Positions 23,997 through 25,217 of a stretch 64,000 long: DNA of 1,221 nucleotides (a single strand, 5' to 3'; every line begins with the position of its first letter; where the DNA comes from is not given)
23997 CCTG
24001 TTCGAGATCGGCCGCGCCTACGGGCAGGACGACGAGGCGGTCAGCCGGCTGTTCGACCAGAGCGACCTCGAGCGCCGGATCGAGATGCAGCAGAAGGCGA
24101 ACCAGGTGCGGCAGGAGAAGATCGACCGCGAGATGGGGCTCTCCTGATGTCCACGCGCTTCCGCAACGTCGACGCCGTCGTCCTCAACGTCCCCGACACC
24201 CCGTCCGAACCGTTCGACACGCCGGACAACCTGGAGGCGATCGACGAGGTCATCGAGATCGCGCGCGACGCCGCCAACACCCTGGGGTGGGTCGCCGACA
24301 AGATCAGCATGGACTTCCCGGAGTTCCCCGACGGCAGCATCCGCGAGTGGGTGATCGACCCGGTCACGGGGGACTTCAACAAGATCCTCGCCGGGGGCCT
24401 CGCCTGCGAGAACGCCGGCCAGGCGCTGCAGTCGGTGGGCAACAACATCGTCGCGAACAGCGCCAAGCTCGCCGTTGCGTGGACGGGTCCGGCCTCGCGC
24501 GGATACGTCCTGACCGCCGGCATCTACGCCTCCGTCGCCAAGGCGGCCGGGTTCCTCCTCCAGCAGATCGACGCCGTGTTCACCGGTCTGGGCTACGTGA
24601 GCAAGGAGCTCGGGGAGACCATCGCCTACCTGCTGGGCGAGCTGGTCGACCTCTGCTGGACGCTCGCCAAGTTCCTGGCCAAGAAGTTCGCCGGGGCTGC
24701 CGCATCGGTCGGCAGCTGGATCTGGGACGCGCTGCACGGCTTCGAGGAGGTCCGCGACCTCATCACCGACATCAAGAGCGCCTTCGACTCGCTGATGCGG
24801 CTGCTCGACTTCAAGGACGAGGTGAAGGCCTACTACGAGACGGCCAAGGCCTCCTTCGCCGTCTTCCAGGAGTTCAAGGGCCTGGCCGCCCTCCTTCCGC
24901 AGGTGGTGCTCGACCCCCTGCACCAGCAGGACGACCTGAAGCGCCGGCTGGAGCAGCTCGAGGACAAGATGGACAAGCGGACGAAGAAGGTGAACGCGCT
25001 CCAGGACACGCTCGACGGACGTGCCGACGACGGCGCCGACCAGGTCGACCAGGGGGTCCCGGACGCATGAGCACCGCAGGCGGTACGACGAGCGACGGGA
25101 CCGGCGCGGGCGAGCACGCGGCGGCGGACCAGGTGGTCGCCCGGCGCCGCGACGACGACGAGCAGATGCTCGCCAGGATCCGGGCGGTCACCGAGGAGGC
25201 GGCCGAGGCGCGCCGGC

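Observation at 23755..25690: Translationally coupled trio of unrecognisable proteins with a WxG-type helical signature (possible orphan Esx/PE-PPE-like pair plus partner)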

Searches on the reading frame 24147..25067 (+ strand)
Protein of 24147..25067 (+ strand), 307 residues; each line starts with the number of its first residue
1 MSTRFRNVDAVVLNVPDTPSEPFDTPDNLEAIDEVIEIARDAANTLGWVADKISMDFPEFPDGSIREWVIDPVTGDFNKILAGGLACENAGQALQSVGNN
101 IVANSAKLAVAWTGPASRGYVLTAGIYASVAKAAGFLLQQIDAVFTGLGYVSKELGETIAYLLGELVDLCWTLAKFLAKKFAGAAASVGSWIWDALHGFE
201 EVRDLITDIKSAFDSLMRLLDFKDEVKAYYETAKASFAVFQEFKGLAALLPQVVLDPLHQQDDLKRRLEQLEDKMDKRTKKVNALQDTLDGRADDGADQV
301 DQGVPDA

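Call 3: search_protein_families(library=pfam, proteins=[window:24147-25067:+], max_evalue=1)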
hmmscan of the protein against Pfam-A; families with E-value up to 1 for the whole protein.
window:24147-25067:+ (307 aa): 4 families
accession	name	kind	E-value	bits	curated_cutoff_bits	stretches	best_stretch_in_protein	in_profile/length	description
PF12210.13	Hrs_helical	-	0.041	14.8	30.6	0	243-285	37-78/95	Hepatocyte growth factor-regulated tyrosine kinase substrate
PF05402.18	PqqD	-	0.088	13.6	23.4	1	187-214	17-44/67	Coenzyme PQQ synthesis protein D (PqqD)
PF06009.19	Laminin_II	-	0.16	12.4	33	0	27-46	90-109/138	Laminin Domain II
PF05038.18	Cytochrom_B558a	-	0.16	12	25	1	91-142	61-108/184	Cytochrome Cytochrome b558 alpha-subunit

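Call 4: search_protein_families(library=ncbifam, proteins=[window:24147-25067:+], max_evalue=1)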
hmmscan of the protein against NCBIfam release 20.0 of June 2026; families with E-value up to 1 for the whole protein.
window:24147-25067:+ (307 aa): 3 families
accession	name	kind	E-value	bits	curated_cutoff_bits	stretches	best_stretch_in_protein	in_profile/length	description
NF000414.2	blaPME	exception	0.017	14.5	650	1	64-151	217-302/309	PME family extended-spectrum class A beta-lactamase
NF047511.1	LIC_11959_fam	equivalog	0.17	11.5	125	1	206-245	35-72/156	LIC_11959 family protein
TIGR03930.1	WXG100_ESAT6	subfamily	0.23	11.7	44.85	0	88-121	17-50/90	WXG100 family type VII secretion target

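Call 7: find_homologous_proteins(query=window:24147-25067:+)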
Query window:24147-25067:+ (307 aa): 8 proteins with E <= 0.001 among 8000 candidates.
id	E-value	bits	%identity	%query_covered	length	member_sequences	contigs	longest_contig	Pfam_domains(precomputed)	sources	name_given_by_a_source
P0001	3.5e-183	626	92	100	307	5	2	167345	-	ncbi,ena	-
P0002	1.0e-168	578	84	99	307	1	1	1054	-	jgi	jgi:hypothetical protein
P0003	3.1e-145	501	74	100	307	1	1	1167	-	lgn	-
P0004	5.5e-145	500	74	100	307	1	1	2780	-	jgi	-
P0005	6.1e-136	471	71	100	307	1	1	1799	-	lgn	-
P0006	1.4e-134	466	70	100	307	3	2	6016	-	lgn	-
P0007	8.4e-88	313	51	100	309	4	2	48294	-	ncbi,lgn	ncbi:hypothetical protein GCM10028777_21530 [Angustibacter speluncae]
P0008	2.0e-86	308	90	51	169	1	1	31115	-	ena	-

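Call 11: find_encoding_contigs(protein=P0007, flank=10000, max_places=3)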
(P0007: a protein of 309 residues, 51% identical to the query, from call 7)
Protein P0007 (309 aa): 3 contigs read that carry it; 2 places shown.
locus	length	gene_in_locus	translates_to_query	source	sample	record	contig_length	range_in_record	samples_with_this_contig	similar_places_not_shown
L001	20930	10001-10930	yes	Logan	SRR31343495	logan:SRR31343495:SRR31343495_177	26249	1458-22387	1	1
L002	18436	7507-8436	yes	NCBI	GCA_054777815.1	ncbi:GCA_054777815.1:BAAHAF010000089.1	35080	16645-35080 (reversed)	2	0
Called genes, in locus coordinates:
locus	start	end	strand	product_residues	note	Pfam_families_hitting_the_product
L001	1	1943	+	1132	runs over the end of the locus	?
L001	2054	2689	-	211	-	PF00481:PP2C (faint), PF07228:SpoIIE (weak), PF13672:PP2C_2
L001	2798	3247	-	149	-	PF14342:DUF4396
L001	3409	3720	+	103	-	PF02148:zf-UBP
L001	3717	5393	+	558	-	PF00072:Response_reg, PF01266:DAO (faint), PF07992:Pyr_redox_2, PF12831:FAD_oxidored (weak), PF13738:Pyr_redox_3, PF00070:Pyr_redox (weak)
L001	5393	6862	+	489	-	PF00027:cNMP_binding, PF02518:HATPase_c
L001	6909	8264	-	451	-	PF14362:DUF4407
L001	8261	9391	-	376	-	-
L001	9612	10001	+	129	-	-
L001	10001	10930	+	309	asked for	-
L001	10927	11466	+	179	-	-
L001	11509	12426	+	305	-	PF02146:SIR2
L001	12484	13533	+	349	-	PF07510:GmrSD_C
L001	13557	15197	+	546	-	-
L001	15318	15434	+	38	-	-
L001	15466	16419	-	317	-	PF03747:ADP_ribosyl_GH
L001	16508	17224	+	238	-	PF00293:NUDIX, PF19368:WHD_AraR (weak), PF21906:WHD_NrtR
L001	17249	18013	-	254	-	PF00106:adh_short, PF08659:KR, PF23441:SDR (weak), PF13561:adh_short_C2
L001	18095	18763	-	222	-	PF01842:ACT (weak), PF13291:ACT_4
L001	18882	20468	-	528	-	PF16655:PhoD_N, PF09423:PhoD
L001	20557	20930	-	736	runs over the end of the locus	PF00270:DEAD, PF04851:ResIII (weak), PF00271:Helicase_C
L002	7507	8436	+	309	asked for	-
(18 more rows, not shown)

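Call 15: predict_structure(alignment_id=A1)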
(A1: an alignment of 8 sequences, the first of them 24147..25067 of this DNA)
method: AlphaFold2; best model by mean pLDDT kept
length: 307 residues; sequences in the alignment: 8
mean_pLDDT: 41.7   pTM: 0.37
mean pLDDT of the five models: 41.7, 41.6, 39.7, 39.2, 37.2
residues with pLDDT >= 90: 0; 70-90: 0; 50-70: 59; < 50: 248
segments of 3 or more residues with pLDDT < 50: 1-86, 104-117, 145-237, 239-258, 288-307
pLDDT, mean of each block of 10 residues (from residue 1): 23 28 37 45 45 40 39 36 47 51 48 46 51 54 48 45 47 45 30 32 34 34 36 45 44 44 54 54 48 32 29
secondary structure, 60 per line:
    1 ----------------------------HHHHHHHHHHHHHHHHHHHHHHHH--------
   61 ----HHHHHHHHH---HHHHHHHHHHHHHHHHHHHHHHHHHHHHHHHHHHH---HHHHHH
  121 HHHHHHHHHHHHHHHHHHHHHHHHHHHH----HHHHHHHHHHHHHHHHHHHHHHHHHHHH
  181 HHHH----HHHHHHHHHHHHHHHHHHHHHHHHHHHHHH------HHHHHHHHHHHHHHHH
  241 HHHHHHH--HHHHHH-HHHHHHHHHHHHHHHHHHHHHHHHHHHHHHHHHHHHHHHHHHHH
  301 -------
elements in order: H29-52 H65-73 H77-111 H115-148 H153-184 H189-218 H225-247 H250-255 H257-300

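Call 16: search_protein_representatives(alignment_id=A1)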
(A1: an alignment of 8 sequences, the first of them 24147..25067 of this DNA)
Query: 8 sequences, 307 profile positions. Proteins with E-value up to 0.001 (for the whole library): 115; up to 1e-10: 54; up to 1e-30: 4. The best 115 are listed.
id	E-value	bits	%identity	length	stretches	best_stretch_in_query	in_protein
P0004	2.6e-176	601.5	-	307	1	1-307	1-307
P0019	6.9e-36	140.3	-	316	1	1-302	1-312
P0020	8.3e-33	130.2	-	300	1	13-272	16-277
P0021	1.6e-32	129.2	-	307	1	11-299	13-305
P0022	4.8e-28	114.5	-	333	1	12-299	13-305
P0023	7.3e-28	113.9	-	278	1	22-233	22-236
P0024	6.7e-26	107.5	-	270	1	12-254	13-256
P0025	9.6e-26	107.0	-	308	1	13-297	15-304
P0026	3.0e-22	95.5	-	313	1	10-304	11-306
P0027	3.8e-22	95.1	-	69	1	239-306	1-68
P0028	6.2e-22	94.5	-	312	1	63-289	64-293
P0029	1.2e-21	93.5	-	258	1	15-254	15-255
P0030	1.5e-21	93.2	-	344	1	29-298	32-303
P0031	2.3e-21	92.6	-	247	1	8-246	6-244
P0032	4.7e-20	88.3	-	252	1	15-243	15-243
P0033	2.5e-19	85.9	-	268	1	9-240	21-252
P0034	3.1e-19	85.6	-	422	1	13-254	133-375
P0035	3.5e-18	82.1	-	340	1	51-297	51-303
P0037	3.4e-17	78.9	-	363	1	40-290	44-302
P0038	4.1e-17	78.6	-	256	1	31-251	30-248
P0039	5.0e-17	78.4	-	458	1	12-303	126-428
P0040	6.3e-17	78.0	-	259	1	16-232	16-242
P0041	9.5e-17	77.4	-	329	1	8-300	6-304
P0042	1.5e-16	76.7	-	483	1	29-301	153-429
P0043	1.9e-16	76.4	-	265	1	25-253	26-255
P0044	3.1e-16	75.7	-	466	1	13-300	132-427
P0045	4.7e-16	75.1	-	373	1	30-277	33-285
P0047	7.0e-16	74.6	-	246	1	8-229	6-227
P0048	8.3e-16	74.3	-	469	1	11-256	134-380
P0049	2.0e-15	73.1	-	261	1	23-247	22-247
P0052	1.6e-14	70.1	-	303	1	19-298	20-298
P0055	3.8e-14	68.9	-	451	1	43-278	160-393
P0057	2.7e-13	66.1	-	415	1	41-304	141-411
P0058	3.0e-13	65.9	-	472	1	12-279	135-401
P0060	5.5e-13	65.1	-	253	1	13-229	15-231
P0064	5.3e-12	61.8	-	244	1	28-245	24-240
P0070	7.0e-11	58.2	-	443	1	40-305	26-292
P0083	1.3e-08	50.7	-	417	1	36-283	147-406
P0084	1.5e-08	50.5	-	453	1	40-302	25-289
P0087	5.1e-08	48.8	-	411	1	47-294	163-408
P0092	3.7e-07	45.9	-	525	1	41-285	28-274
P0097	1.7e-06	43.7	-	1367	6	43-78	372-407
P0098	2.3e-06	43.3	-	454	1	65-173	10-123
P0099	2.5e-06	43.2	-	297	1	46-230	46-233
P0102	4.9e-06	42.3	-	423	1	41-250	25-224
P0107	1.1e-05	41.1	-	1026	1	41-219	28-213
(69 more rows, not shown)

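Call 18: search_protein_families(library=pfam, alignment_id=A2, max_evalue=0.01)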
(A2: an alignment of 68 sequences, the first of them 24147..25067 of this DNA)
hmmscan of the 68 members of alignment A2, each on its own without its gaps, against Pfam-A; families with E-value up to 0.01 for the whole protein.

A. member 1, window:24147-25067:+ (307 aa): 0 families

B. families by the number of members that match (of 68 scanned): 16 families
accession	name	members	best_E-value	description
PF25547.1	WXG100_2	14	1.2e-06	WXG100 like domain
PF06013.18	WXG100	11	1.9e-05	Proteins of 100 residues with WXG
PF00823.25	PPE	3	0.00094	PPE family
PF20148.4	DUF6531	1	1.6e-23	Domain of unknown function (DUF6531)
PF13884.11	Peptidase_S74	1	2.7e-13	Chaperone of endosialidase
PF14275.11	DUF4362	1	4.8e-05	Domain of unknown function (DUF4362)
PF00015.26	MCPsignal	1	0.00013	Methyl-accepting chemotaxis protein (MCP) signalling domain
PF06103.16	DUF948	1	0.00045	Bacterial protein of unknown function (DUF948)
PF20379.3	DUF6674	1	0.0012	Family of unknown function (DUF6674)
PF04746.17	DUF575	1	0.0031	Protein of unknown function (DUF575)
PF07889.17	DUF1664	1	0.0032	Protein of unknown function (DUF1664)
PF23948.1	ARM_5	1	0.0041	ARM-like repeat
PF17230.7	DUF5304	1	0.0053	Family of unknown function (DUF5304)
PF24164.1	TMP_N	1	0.0067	Tape measure protein N-terminal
PF12699.13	phiKZ_IP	1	0.0068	phiKZ-like phage internal head proteins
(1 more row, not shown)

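Call 35: list_cluster_members(proteins=[P0031, P0033, P0034, P0035, P0037, P0039, P0041, P0042, P0045, P0052])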
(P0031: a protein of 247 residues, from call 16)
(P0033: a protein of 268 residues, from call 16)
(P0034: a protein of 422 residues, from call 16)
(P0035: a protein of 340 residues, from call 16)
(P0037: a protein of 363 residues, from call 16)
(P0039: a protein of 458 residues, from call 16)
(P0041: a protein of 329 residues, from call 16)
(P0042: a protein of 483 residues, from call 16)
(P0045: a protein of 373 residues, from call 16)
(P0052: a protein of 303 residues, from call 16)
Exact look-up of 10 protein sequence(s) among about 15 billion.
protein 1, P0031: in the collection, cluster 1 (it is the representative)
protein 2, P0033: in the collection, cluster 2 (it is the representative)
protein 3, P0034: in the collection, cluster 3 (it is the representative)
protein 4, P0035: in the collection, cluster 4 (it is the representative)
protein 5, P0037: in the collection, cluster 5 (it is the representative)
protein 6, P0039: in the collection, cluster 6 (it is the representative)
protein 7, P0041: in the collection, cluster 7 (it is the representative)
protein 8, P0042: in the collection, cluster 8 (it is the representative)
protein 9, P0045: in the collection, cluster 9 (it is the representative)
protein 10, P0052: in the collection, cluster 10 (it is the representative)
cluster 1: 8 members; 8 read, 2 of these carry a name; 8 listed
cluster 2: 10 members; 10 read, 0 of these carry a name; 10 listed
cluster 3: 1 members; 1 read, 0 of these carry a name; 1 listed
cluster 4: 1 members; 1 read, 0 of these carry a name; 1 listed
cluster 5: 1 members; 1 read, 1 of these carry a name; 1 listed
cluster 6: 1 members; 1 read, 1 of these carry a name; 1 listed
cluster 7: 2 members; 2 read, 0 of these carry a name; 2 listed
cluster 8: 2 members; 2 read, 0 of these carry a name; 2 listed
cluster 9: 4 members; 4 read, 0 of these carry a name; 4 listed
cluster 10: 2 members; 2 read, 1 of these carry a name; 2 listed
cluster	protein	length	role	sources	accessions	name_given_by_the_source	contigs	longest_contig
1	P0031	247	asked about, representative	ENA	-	-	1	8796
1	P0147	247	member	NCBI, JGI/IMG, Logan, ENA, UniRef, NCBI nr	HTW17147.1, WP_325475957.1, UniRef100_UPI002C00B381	MAG TPA: hypothetical protein VMF51_18600 [Nocardioides sp.] | hypothetical protein n=1 Tax=Nocardioides sp. TaxID=35761 RepID=UPI002C00B381 | hypothetical protein [Nocardioides sp.]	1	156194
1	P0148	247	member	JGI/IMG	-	uncharacterized protein YukE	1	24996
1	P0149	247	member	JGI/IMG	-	-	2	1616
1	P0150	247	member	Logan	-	-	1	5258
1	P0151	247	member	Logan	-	-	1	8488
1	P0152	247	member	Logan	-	-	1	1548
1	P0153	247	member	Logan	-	-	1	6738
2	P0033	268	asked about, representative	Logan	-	-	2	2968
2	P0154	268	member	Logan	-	-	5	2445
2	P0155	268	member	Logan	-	-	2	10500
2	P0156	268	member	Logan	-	-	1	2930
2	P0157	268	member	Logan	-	-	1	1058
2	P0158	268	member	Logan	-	-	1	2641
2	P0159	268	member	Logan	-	-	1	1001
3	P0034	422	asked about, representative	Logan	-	-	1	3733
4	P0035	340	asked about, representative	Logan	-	-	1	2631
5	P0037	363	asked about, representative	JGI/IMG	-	hypothetical protein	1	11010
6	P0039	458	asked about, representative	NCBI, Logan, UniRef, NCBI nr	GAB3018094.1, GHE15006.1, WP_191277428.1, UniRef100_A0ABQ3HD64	hypothetical protein GCM10011376_01180 [Nocardioides flavus (ex Wang et al. 2016)] | WXG100 family type VII secretion target n=1 Tax=Nocardioides flavus (ex Wang et al. 2016) ... | hypothetical protein [Nocardioides flavus (ex Wang et al. 2016)]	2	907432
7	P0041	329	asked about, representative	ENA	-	-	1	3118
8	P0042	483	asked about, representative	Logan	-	-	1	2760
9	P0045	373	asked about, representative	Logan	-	-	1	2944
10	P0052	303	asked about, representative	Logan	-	-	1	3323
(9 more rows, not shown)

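Call 48: predict_structure(alignment_id=A4)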
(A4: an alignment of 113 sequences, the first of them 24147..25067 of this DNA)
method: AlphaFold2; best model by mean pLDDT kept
length: 307 residues; sequences in the alignment: 113
mean_pLDDT: 82.5   pTM: 0.73
mean pLDDT of the five models: 82.5, 80.7, 78.9, 78.6, 78.1
residues with pLDDT >= 90: 90; 70-90: 180; 50-70: 30; < 50: 7
segments of 3 or more residues with pLDDT < 50: 303-307
pLDDT, mean of each block of 10 residues (from residue 1): 86 94 85 84 81 80 86 92 95 96 95 93 92 91 90 89 84 80 57 61 81 85 85 81 83 81 85 83 74 57 44
secondary structure, 60 per line:
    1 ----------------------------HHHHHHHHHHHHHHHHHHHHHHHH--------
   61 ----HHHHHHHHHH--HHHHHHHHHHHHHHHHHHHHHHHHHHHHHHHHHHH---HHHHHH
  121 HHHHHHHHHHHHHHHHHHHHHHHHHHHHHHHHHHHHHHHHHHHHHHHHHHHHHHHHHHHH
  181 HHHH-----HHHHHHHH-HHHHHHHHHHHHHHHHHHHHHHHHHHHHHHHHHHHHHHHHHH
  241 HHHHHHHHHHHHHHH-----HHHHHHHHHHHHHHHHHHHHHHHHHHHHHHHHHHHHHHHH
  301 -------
elements in order: H29-52 H65-74 H77-111 H115-184 H190-197 H199-255 H261-300

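Call 51: fold_search(model_id=the predicted structure, library=pdb)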
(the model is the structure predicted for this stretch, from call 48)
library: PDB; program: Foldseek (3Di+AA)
matches with E <= 10: 604; with E <= 0.001: 0
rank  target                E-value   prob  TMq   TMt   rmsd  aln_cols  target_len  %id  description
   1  8afz_B                1.1e-02  0.97  0.29  0.25  15.7       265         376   12  Architecture of the ESCPE-1 membrane coat (released 2023-06-21)
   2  6iko_A                1.1e-02  0.96  0.27  0.27  28.7       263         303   14  Crystal structure of mouse GAS7cb (released 2019-10-16)
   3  6ikn_A                1.4e-02  0.96  0.28  0.28  28.7       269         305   13  Crystal structure of the GAS7 F-BAR domain (released 2019-10-16)
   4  6ikn_B                1.6e-02  0.95  0.27  0.27  28.6       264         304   12  Crystal structure of the GAS7 F-BAR domain (released 2019-10-16)
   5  8a1g_D                1.7e-02  0.95  0.21  0.32  11.3       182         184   14  Structure of the SNX1-SNX5 complex (released 2023-06-14)
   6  9jih_B                2.1e-02  0.95  0.30  0.34  23.5       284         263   16  Crystal structure of BAR domain of ACAP4 (released 2026-01-14)
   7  4akv_A                2.5e-02  0.77  0.22  0.20  16.9       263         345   11  Crystal structure of human sorting nexin 33 (SNX33) (released 2012-08-01)
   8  9jih_A                2.6e-02  0.96  0.32  0.36  23.2       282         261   17  Crystal structure of BAR domain of ACAP4 (released 2026-01-14)
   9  2v0o_A                3.3e-02  0.84  0.25  0.27  29.8       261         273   13  FCHO2 F-BAR domain (released 2007-06-26)
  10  7aam_A                3.6e-02  0.93  0.29  0.31  30.4       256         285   13  Crystal structure of the F-BAR domain of PSTIPIP1 bound to the CTH domain of the phosphatase LYP (released 2022-02-23)
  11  4wpe                  3.6e-02  0.89  0.28  0.30  32.8       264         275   12  Crystal Structure of Hof1p F-BAR domain (released 2014-12-24)
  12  8afz_A                4.0e-02  0.93  0.32  0.27  15.4       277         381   12  Architecture of the ESCPE-1 membrane coat (released 2023-06-21)
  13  6iko_B                4.0e-02  0.90  0.29  0.29  19.1       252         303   12  Crystal structure of mouse GAS7cb (released 2019-10-16)
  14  8a1g_C                4.2e-02  0.97  0.30  0.42   8.1       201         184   15  Structure of the SNX1-SNX5 complex (released 2023-06-14)
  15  5c1f_A                4.2e-02  0.75  0.24  0.24  18.9       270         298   14  Structure of the Imp2 F-BAR domain (released 2016-01-27)
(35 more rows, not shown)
